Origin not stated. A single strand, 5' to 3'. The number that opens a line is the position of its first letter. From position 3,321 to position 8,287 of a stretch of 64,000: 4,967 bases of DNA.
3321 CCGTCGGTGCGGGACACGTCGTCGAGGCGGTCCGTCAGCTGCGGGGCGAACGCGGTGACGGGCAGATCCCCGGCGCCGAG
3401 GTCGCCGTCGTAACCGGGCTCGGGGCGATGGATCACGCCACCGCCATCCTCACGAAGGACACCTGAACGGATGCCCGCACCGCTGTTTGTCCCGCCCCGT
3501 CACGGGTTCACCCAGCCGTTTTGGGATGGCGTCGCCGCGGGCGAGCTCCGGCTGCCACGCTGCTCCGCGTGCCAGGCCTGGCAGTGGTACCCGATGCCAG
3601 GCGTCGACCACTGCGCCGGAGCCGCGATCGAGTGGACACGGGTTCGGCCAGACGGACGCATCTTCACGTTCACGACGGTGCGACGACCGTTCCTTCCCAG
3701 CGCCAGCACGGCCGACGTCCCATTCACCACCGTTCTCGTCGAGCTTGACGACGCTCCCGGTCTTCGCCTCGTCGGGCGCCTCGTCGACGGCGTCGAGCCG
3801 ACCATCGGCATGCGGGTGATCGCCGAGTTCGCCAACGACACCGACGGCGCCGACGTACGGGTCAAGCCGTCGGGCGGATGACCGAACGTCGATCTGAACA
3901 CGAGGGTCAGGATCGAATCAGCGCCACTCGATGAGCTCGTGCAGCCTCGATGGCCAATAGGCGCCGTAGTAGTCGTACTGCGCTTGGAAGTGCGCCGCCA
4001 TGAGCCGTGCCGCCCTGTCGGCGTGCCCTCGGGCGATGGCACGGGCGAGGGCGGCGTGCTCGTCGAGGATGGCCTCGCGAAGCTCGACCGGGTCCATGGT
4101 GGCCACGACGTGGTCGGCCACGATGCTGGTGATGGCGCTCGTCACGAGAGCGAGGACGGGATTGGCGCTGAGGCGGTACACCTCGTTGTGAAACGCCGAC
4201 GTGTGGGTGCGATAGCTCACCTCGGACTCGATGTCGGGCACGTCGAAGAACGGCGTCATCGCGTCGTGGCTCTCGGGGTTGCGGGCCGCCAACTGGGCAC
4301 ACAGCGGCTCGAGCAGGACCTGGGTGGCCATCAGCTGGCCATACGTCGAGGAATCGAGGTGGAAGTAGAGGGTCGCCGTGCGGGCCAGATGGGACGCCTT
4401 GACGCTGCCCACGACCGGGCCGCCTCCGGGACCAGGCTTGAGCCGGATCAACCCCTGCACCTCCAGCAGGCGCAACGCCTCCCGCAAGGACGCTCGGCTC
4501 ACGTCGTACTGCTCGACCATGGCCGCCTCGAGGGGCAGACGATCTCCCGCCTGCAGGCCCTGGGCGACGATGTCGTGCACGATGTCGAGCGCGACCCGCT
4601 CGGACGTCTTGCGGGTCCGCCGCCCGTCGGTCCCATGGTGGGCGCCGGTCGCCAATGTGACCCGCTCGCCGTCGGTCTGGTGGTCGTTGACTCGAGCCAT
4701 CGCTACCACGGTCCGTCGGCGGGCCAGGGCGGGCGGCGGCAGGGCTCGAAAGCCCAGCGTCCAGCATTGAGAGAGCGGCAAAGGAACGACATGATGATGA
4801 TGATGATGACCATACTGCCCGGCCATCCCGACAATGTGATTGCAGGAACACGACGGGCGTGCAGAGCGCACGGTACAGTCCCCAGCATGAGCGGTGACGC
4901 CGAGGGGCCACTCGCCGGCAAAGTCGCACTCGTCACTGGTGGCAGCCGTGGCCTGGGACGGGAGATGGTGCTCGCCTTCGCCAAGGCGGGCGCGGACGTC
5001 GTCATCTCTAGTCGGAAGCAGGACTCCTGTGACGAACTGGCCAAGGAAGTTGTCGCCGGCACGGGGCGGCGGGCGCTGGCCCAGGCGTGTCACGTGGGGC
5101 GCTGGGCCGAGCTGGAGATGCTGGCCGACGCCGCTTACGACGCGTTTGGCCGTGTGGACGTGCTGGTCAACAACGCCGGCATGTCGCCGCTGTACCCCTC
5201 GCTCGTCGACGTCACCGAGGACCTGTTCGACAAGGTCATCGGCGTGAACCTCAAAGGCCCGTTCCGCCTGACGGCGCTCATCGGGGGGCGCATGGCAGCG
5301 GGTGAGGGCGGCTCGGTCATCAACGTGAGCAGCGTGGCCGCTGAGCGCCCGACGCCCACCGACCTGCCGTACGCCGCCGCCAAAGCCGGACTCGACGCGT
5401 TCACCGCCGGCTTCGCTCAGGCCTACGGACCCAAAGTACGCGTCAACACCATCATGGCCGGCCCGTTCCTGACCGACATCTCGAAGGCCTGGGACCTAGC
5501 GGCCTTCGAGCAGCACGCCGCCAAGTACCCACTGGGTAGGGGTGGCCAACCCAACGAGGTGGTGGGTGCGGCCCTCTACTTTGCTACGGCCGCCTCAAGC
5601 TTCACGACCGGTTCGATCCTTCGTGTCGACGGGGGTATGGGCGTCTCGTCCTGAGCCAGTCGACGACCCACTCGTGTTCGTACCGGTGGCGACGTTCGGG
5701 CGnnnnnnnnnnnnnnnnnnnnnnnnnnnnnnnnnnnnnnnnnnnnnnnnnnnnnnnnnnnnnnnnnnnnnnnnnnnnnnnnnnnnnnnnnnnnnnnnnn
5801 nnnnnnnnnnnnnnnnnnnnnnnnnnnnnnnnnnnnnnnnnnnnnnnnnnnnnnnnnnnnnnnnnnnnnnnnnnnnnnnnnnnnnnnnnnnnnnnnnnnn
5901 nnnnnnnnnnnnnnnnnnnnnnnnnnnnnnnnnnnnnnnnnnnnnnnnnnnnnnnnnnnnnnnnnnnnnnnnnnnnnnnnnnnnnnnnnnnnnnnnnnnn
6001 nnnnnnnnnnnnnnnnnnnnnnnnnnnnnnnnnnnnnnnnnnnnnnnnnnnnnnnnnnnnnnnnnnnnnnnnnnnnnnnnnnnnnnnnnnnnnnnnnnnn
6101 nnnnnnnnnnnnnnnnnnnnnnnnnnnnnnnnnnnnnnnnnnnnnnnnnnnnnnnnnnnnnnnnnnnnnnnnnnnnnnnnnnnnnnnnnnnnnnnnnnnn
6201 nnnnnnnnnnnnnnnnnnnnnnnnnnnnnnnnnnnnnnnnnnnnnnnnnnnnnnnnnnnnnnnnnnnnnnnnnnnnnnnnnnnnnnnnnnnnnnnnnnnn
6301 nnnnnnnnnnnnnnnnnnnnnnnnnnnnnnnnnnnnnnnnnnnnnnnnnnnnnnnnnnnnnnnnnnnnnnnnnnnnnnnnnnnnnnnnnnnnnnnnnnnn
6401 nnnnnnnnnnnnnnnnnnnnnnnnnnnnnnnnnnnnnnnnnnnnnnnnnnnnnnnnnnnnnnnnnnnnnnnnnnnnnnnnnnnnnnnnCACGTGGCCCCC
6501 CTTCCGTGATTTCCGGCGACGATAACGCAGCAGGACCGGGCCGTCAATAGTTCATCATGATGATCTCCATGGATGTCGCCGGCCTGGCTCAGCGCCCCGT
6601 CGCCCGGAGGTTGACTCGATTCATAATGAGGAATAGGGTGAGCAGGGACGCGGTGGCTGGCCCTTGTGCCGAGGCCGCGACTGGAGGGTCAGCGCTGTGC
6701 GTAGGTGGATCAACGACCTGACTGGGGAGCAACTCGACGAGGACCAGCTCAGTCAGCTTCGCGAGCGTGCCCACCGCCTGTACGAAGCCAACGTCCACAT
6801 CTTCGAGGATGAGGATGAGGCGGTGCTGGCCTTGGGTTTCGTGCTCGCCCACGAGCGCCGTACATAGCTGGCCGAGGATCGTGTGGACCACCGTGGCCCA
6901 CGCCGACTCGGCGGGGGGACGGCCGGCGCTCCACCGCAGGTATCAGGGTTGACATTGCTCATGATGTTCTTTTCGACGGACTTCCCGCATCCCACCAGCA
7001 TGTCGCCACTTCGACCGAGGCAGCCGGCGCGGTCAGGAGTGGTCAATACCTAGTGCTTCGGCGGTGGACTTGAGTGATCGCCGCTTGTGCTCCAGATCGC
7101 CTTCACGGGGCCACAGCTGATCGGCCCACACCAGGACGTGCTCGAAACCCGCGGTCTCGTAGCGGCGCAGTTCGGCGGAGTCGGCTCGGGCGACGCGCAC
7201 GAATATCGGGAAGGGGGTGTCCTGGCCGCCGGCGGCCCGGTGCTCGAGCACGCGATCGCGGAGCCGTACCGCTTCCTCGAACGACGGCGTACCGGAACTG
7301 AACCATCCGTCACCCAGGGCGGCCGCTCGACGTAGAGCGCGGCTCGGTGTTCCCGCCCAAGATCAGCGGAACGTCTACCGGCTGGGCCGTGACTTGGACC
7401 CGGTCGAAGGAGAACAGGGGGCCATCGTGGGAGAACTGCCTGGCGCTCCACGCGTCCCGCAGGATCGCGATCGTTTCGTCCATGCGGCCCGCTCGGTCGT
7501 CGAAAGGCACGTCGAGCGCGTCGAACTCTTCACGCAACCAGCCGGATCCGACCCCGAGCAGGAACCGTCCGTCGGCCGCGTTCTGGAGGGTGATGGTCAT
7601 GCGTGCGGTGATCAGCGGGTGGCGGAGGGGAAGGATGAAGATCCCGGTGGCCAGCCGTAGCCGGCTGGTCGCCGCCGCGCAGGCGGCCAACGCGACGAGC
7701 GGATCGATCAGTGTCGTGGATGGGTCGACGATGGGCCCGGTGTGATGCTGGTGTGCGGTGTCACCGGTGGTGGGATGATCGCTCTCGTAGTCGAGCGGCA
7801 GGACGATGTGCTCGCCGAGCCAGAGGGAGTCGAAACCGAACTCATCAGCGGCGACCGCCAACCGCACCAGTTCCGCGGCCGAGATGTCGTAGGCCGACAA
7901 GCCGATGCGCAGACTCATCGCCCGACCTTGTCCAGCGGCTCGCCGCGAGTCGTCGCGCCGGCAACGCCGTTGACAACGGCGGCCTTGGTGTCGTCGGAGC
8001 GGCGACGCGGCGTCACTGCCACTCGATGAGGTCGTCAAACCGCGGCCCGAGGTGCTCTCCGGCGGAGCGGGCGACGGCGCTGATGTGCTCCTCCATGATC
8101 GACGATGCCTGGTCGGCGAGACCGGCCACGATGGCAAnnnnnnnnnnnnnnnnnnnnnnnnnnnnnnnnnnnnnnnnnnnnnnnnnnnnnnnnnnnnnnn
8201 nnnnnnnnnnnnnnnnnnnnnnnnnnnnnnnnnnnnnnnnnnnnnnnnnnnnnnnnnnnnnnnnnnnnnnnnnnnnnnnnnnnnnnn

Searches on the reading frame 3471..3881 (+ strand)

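Call 32: search_protein_families(library=pfam, proteins=[window:3471-3881:+], max_evalue=0.001)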
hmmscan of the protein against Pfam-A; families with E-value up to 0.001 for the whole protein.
window:3471-3881:+ (136 aa): 2 families
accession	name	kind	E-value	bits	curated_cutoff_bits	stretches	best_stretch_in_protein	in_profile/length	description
PF01796.24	OB_ChsH2_C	-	2e-13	50.5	27.1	1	55-120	1-64/65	ChsH2, C-terminal OB-fold domain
PF12172.15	zf-ChsH2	-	5.6e-06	26.5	23.2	1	18-42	1-25/37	ChsH2, rubredoxin-like zinc ribbon domain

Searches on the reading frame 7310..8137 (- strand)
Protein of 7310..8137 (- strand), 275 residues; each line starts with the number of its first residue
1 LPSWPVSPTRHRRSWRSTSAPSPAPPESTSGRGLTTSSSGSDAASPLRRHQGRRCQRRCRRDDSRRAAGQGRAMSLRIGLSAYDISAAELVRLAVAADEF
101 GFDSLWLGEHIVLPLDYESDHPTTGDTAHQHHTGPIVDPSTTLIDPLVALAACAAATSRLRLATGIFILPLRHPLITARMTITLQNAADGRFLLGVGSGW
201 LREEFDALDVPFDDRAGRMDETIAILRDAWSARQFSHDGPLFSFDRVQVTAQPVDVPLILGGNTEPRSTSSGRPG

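Call 32: search_protein_families(library=pfam, proteins=[window:7310-8137:-], max_evalue=0.001)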
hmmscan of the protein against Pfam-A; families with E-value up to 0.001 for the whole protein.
window:7310-8137:- (275 aa): 1 family
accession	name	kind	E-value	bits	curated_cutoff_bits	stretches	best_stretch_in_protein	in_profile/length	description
PF00296.26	Bac_luciferase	-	4.4e-41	141.7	27.9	1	83-267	18-176/314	Luciferase-like monooxygenase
